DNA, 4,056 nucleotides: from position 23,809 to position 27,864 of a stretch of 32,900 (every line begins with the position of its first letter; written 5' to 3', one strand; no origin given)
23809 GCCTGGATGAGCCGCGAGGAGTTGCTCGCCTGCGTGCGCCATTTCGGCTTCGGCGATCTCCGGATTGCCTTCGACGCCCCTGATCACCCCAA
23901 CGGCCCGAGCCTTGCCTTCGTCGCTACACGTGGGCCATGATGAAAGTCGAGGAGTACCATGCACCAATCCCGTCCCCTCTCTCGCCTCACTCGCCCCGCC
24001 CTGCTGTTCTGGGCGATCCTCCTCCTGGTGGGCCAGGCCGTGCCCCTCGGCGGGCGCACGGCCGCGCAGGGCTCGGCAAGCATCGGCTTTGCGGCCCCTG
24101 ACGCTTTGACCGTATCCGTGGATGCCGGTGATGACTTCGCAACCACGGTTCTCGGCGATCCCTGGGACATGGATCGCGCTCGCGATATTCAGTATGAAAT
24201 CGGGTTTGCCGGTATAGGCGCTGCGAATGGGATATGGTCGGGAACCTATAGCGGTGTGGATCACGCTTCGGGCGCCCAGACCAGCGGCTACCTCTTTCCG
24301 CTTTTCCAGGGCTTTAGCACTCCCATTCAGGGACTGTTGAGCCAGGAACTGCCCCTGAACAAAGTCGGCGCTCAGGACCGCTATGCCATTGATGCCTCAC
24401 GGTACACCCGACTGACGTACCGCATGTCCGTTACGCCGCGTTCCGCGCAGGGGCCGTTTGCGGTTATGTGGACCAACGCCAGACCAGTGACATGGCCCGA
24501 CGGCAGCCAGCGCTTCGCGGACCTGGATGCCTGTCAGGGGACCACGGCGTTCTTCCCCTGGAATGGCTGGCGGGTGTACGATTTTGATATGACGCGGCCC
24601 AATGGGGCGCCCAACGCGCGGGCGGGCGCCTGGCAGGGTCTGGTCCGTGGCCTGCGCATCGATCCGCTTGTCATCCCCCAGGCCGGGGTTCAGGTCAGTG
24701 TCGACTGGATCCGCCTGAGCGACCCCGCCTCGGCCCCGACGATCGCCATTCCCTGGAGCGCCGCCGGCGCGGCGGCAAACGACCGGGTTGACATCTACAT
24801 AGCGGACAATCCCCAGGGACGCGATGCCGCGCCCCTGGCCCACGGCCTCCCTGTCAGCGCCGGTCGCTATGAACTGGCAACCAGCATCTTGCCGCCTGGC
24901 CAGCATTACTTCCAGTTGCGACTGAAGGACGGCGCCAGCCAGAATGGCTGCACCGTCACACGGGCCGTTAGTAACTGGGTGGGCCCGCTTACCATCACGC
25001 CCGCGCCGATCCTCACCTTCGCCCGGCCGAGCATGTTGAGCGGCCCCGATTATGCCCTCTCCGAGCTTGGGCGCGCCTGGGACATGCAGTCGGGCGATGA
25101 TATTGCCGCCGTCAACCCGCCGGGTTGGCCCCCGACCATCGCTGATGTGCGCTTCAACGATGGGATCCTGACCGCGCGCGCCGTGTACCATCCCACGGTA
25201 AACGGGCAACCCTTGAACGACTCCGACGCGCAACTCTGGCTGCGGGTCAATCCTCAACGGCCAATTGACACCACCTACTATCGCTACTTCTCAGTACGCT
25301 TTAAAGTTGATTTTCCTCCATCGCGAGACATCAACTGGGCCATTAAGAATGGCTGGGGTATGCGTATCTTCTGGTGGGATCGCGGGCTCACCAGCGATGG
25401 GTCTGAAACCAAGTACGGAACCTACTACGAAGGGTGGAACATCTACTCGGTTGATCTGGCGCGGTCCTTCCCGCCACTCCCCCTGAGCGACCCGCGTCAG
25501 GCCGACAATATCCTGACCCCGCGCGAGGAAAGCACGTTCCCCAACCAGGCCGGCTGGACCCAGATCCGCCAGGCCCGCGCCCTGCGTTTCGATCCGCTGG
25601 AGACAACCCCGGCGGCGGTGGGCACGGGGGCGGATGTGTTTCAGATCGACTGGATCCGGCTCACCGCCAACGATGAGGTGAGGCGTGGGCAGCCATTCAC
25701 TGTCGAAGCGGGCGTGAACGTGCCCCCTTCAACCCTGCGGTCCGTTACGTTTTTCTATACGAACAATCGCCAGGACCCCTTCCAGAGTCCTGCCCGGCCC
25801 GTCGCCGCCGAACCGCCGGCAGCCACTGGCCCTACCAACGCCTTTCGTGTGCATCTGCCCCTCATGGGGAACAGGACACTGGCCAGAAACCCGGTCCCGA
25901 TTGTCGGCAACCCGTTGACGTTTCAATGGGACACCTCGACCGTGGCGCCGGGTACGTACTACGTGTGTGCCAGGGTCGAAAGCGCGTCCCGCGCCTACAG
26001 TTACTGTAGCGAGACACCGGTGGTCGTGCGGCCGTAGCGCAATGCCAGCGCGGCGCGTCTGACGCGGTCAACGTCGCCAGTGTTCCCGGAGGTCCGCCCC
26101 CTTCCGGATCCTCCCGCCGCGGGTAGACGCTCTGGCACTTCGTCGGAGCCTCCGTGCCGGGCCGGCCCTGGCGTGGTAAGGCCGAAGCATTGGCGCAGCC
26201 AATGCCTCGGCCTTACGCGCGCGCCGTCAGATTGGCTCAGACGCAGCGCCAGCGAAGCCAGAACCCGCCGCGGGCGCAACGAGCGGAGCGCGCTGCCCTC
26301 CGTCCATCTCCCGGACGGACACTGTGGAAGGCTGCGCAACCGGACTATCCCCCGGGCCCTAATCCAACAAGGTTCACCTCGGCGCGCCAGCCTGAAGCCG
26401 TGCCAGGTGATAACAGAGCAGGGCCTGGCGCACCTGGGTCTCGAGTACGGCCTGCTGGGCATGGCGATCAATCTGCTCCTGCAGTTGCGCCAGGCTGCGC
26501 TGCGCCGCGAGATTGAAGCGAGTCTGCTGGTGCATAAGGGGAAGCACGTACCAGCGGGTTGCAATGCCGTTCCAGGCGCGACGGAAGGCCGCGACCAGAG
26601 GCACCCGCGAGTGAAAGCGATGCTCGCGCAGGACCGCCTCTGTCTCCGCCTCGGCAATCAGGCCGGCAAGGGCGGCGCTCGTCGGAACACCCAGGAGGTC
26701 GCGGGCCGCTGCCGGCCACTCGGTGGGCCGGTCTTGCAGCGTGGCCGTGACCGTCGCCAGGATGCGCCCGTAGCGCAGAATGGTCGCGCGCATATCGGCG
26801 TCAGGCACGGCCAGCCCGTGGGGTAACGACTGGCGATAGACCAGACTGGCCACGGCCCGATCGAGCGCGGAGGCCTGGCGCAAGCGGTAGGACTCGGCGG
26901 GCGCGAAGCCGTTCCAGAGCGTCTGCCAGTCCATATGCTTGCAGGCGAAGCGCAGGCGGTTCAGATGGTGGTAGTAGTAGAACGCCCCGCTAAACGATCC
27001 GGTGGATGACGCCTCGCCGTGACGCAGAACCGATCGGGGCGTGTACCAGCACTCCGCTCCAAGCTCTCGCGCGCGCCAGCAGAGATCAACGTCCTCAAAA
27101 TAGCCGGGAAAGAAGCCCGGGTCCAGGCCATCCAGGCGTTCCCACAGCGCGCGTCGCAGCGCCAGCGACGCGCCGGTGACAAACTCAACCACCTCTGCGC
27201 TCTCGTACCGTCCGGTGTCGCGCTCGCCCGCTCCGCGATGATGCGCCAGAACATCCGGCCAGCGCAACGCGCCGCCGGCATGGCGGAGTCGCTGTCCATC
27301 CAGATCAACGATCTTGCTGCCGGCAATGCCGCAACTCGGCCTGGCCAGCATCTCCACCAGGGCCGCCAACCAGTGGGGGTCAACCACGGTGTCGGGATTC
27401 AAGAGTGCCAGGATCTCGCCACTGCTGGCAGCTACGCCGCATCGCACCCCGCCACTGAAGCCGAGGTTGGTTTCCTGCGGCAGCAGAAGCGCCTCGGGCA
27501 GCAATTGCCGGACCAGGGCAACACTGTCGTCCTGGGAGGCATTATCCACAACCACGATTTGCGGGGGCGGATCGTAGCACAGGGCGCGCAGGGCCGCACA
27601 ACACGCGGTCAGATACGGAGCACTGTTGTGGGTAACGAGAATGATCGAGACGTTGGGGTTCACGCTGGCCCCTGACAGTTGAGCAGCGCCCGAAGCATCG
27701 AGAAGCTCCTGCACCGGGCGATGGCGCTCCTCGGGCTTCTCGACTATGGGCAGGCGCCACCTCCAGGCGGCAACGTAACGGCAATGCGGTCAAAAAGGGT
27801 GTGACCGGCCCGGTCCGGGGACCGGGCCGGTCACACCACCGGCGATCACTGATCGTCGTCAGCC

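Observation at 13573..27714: Surface-glycan assembly/export island with a non-canonical parts list (candidate undescribed variant of the ABC-transporter-dependent pathway)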

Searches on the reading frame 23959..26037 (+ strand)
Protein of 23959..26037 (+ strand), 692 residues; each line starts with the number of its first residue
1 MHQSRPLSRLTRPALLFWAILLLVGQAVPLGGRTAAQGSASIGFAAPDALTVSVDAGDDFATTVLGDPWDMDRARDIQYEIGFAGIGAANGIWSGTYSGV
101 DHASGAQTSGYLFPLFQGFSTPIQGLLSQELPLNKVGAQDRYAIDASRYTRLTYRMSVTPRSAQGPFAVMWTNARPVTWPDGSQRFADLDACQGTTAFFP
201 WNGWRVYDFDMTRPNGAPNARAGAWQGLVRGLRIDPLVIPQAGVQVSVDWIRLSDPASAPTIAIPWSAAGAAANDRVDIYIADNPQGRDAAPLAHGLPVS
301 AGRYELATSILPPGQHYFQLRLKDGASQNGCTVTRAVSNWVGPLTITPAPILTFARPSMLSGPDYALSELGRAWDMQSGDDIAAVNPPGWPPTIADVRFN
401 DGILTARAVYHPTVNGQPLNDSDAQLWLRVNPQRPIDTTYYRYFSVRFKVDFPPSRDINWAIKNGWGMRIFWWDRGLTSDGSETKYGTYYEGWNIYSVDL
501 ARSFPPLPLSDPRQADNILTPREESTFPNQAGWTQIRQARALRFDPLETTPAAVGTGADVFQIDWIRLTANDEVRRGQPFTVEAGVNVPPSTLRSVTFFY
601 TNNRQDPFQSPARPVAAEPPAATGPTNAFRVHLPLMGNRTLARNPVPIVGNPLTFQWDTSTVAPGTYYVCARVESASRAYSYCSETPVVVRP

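Call 4: search_protein_families(library=pfam, proteins=[window:23959-26037:+], max_evalue=0.01)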
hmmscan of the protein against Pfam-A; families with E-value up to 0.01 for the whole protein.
window:23959-26037:+ (692 aa): 1 family
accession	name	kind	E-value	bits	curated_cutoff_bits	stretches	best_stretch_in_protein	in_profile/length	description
PF07696.17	7TMR-DISMED2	-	0.0088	16.4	22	0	240-326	35-126/136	7TMR-DISM extracellular 2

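Call 49: search_solved_structures(query=window:23959-26034:+, max_evalue=1)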
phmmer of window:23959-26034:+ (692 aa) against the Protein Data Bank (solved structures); distinct sequences matched with E-value up to 1: 0.

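Call 55: find_homologous_proteins(query=window:23959-26034:+, max_evalue=0.001)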
Query window:23959-26034:+ (692 aa): 68 proteins with E <= 0.001 among 8000 candidates.
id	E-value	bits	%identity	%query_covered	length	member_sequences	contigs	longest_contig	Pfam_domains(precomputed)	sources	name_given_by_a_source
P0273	0.0e+0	1483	91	100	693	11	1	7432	-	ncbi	-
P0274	0.0e+0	1105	69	100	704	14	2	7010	-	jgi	-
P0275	1.4e-274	931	62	96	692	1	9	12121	-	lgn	-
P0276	1.6e-273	928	60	100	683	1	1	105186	-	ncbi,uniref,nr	ncbi:hypothetical protein K2Z83_14960 [Oscillochloris sp. ZM17-4]|uniref:hypothetical protein n=1 Ta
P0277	1.9e-272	924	59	100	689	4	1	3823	-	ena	-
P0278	5.4e-271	919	60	100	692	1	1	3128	-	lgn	-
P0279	2.9e-270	917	59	100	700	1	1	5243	-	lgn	-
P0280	1.1e-259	882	56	100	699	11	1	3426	-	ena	-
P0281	9.8e-258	876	59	95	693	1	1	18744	-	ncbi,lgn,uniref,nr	ncbi:MAG: hypothetical protein EI684_10435 [Candidatus Viridilinea halotolerans]|uniref:Uncharacteri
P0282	3.7e-251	854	55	99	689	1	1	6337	-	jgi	jgi:hypothetical protein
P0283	5.7e-235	800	54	99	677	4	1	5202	-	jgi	jgi:hypothetical protein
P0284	6.5e-232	790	55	95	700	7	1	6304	-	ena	-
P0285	2.8e-227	775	53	96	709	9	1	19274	-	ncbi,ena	-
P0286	2.9e-194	666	51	95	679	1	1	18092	-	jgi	jgi:hypothetical protein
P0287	3.5e-188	646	48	94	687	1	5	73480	-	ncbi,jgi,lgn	-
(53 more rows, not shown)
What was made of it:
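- Some g8 relatives carry FG-GAP, Big_7 or Y_Y_Y surface-protein domains (call 55).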

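Call 56: find_encoding_contigs(protein=P0276, flank=8000, max_places=1)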
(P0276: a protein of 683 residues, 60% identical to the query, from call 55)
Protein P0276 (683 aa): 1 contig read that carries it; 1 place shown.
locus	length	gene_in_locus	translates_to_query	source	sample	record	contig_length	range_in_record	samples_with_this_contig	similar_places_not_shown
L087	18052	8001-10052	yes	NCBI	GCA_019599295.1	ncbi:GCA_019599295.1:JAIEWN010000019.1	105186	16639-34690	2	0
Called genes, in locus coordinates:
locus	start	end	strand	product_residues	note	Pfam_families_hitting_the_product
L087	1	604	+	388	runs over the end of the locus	PF12704:MacB_PCD, PF02687:FtsX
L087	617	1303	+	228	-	PF02463:SMC_N (weak), PF00005:ABC_tran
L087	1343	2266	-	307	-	PF01040:UbiA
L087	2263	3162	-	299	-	PF01040:UbiA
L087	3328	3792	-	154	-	PF05360:YiaAB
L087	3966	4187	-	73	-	-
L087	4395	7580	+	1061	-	PF00672:HAMP, PF01590:GAF, PF13185:GAF_2, PF08448:PAS_4, PF13426:PAS_9, PF00512:HisKA, PF02518:HATPase_c, PF00072:Response_reg, +2 more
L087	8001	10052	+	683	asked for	-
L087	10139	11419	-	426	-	PF00535:Glycos_transf_2, PF13641:Glyco_tranf_2_3, PF13632:Glyco_trans_2_3 (weak)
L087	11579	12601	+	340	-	PF01073:3Beta_HSD, PF01370:Epimerase, PF02719:Polysacc_synt_2, PF04321:RmlD_sub_bind, PF07993:NAD_binding_4, PF16363:GDP_Man_Dehyd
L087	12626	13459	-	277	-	PF00561:Abhydrolase_1, PF12146:Hydrolase_4, PF12697:Abhydrolase_6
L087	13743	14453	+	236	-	PF01145:Band_7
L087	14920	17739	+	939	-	PF03705:CheR_N, PF01739:CheR, PF08448:PAS_4 (faint), PF13581:HATPase_c_2 (faint), PF13596:PAS_10, PF07730:HisKA_3, PF02518:HATPase_c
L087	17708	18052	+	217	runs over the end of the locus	PF00072:Response_reg, PF00196:GerE, PF08281:Sigma70_r4_2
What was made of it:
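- g8 can sit far from that core (L087, call 56).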

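Call 57: find_encoding_contigs(protein=P0281, flank=10000, max_places=1)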
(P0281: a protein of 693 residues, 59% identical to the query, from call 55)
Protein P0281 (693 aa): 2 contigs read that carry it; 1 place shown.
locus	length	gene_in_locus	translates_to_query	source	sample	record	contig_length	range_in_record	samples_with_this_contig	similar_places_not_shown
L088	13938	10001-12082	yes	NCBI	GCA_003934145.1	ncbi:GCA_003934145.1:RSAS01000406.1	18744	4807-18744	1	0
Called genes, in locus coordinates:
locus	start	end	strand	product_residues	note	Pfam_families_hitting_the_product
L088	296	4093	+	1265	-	PF13489:Methyltransf_23, PF08242:Methyltransf_12 (weak), PF00535:Glycos_transf_2, PF13641:Glyco_tranf_2_3 (weak), PF00535:Glycos_transf_2, PF13641:Glyco_tranf_2_3 (weak), PF00534:Glycos_transf_1, PF13692:Glyco_trans_1_4, +3 more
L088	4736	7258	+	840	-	PF00535:Glycos_transf_2, PF10111:Glyco_tranf_2_2 (faint), PF13506:Glyco_transf_21 (weak), PF13641:Glyco_tranf_2_3, PF13632:Glyco_trans_2_3 (weak), PF00534:Glycos_transf_1 (weak), PF13692:Glyco_trans_1_4 (weak)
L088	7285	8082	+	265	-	PF08241:Methyltransf_11 (weak)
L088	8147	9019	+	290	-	PF08003:Methyltransf_9 (weak), PF13489:Methyltransf_23 (weak), PF13847:Methyltransf_31, PF13649:Methyltransf_25 (faint)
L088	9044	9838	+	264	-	PF13489:Methyltransf_23, PF08241:Methyltransf_11, PF08242:Methyltransf_12 (weak)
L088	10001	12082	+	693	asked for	-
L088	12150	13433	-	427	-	PF00535:Glycos_transf_2, PF13641:Glyco_tranf_2_3, PF13632:Glyco_trans_2_3 (weak)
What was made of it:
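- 23959..26037 (+): g8: secreted or anchored protein with a duplicated domain of about 230 aa, uncharacterised family. Always paired with a convergent GT2 (calls 56, 57).
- Closest known: Geobacillus stearothermophilus S-layer glycan. Same: Fused methyltransferase-GT2-GT2-GT1 proteins of this style occur in related Chloroflexales loci (L088, call 57).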

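Call 58: find_encoding_contigs(protein=P0287, flank=8000, max_places=1)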
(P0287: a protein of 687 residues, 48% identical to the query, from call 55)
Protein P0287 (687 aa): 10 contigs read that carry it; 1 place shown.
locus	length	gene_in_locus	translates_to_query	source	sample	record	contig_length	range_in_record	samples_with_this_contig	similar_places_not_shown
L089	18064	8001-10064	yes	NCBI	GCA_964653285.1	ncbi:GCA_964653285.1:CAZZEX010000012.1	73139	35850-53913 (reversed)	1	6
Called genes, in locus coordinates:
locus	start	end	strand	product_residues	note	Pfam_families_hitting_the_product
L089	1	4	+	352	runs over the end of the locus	PF01073:3Beta_HSD, PF01370:Epimerase, PF04321:RmlD_sub_bind, PF05368:NmrA, PF07993:NAD_binding_4 (faint), PF13460:NAD_binding_10, PF16363:GDP_Man_Dehyd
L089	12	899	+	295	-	PF01370:Epimerase, PF04321:RmlD_sub_bind, PF16363:GDP_Man_Dehyd, PF02719:Polysacc_synt_2, PF07993:NAD_binding_4 (weak)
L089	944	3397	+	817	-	PF08241:Methyltransf_11 (weak), PF13692:Glyco_trans_1_4 (weak)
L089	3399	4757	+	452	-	PF13641:Glyco_tranf_2_3, PF00535:Glycos_transf_2, PF10111:Glyco_tranf_2_2 (faint), PF13506:Glyco_transf_21 (weak), PF13632:Glyco_trans_2_3 (weak), PF02709:Glyco_transf_7C (faint)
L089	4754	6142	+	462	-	PF00534:Glycos_transf_1 (weak), PF13692:Glyco_trans_1_4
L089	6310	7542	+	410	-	PF01209:Ubie_methyltran, PF03848:TehB (weak), PF13489:Methyltransf_23, PF13847:Methyltransf_31, PF08241:Methyltransf_11, PF08242:Methyltransf_12, PF13649:Methyltransf_25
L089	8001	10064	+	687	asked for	-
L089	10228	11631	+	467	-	PF00534:Glycos_transf_1 (weak), PF13692:Glyco_trans_1_4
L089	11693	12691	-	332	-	PF00535:Glycos_transf_2, PF10111:Glyco_tranf_2_2, PF13641:Glyco_tranf_2_3, PF13632:Glyco_trans_2_3 (weak)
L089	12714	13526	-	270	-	PF05175:MTS (weak), PF13489:Methyltransf_23, PF08241:Methyltransf_11, PF08242:Methyltransf_12, PF13649:Methyltransf_25, PF13847:Methyltransf_31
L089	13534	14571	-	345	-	PF00534:Glycos_transf_1, PF13692:Glyco_trans_1_4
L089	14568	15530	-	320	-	PF00535:Glycos_transf_2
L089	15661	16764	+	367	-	PF13439:Glyco_transf_4, PF20706:GT4-conflict, PF00534:Glycos_transf_1, PF13692:Glyco_trans_1_4, PF13524:Glyco_trans_1_2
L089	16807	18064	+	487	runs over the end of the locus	-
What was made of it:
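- g8 is a secreted protein of an uncharacterised surface-protein family, and it always sits among GT and methyltransferase genes (calls 55-58).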

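Call 59: search_protein_families(library=ncbifam, proteins=[window:23959-26037:+], max_evalue=0.001)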
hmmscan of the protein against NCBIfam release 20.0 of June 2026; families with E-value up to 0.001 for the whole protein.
window:23959-26037:+ (692 aa): 0 families

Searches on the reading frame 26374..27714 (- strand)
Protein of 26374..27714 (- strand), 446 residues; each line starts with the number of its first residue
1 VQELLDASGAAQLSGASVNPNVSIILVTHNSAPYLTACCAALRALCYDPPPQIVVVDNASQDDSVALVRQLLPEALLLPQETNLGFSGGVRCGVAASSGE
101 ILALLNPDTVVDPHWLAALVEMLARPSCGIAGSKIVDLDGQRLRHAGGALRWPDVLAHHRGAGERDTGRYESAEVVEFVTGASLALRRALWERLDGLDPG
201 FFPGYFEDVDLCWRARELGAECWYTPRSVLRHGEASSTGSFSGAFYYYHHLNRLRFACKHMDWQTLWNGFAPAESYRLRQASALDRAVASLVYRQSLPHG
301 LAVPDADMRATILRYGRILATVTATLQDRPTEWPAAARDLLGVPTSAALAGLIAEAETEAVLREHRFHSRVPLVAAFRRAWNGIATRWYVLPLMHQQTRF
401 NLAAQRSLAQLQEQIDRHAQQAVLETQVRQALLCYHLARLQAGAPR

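Call 4: search_protein_families(library=pfam, proteins=[window:26374-27714:-], max_evalue=0.01)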
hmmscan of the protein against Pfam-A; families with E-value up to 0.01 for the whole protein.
window:26374-27714:- (446 aa): 4 families
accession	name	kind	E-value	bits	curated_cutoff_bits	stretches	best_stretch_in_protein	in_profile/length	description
PF00535.33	Glycos_transf_2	-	2.8e-21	76.6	23.3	1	23-137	1-118/168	Glycosyl transferase family 2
PF13641.12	Glyco_tranf_2_3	-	2.9e-15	57.4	27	1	20-237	1-216/230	Glycosyltransferase like family 2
PF13632.12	Glyco_trans_2_3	-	7.2e-05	23.1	27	1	103-238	3-128/198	Glycosyl transferase family group 2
PF13506.12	Glyco_transf_21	-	0.0098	15.8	21.7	0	95-199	27-122/174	Glycosyl transferase family 21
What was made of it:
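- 26374..27714 (-): g9: GT2 glycosyltransferase, convergent partner of g8. Pfam Glycos_transf_2 at 76.6 bits (call 4).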

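Call 59: search_protein_families(library=ncbifam, proteins=[window:26374-27714:-], max_evalue=0.001)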
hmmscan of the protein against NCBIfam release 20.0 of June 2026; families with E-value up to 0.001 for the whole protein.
window:26374-27714:- (446 aa): 9 families
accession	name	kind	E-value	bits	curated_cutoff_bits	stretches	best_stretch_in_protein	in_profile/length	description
TIGR03965.1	mycofact_glyco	equivalog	7.7e-26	91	280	1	4-234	57-282/467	mycofactocin biosynthesis glycosyltransferase MftF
NF041875.1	EPS_EpsD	equivalog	3.5e-11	43.1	370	1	22-262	1-236/325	exopolysaccharide biosynthesis glycosyltransferase EpsD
TIGR04283.1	glyco_like_mftF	equivalog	2.1e-09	37.3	182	1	22-222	1-175/221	TIGR04283 family arsenosugar biosynthesis glycosyltransferase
TIGR03937.1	PgaC_IcaA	equivalog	6.8e-07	28.6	422.3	1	18-124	43-151/407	poly-beta-1,6-N-acetyl-D-glucosamine synthase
NF007482.0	PRK10073.1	equivalog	2.4e-06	26.8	423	1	19-125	5-112/334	glycosyltransferase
NF038302.1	EPS_HpsE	equivalog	3.2e-06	26.3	300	1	23-136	4-125/307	hormogonium polysaccharide biosynthesis glycosyltransferase HpsE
NF041394.1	GtaseAglG_Halo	equivalog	3.7e-06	26.4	440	1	21-200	2-177/304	glucosyl-dolichyl phosphate glucuronosyltransferase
NF050113.1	gal_furan_GlfT1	equivalog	9.1e-05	21.9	330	1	24-95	3-73/290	galactofuranosyltransferase GlfT1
TIGR04242.1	nodulat_NodC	equivalog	0.00049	19.2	550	1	11-134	39-167/395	chitooligosaccharide synthase NodC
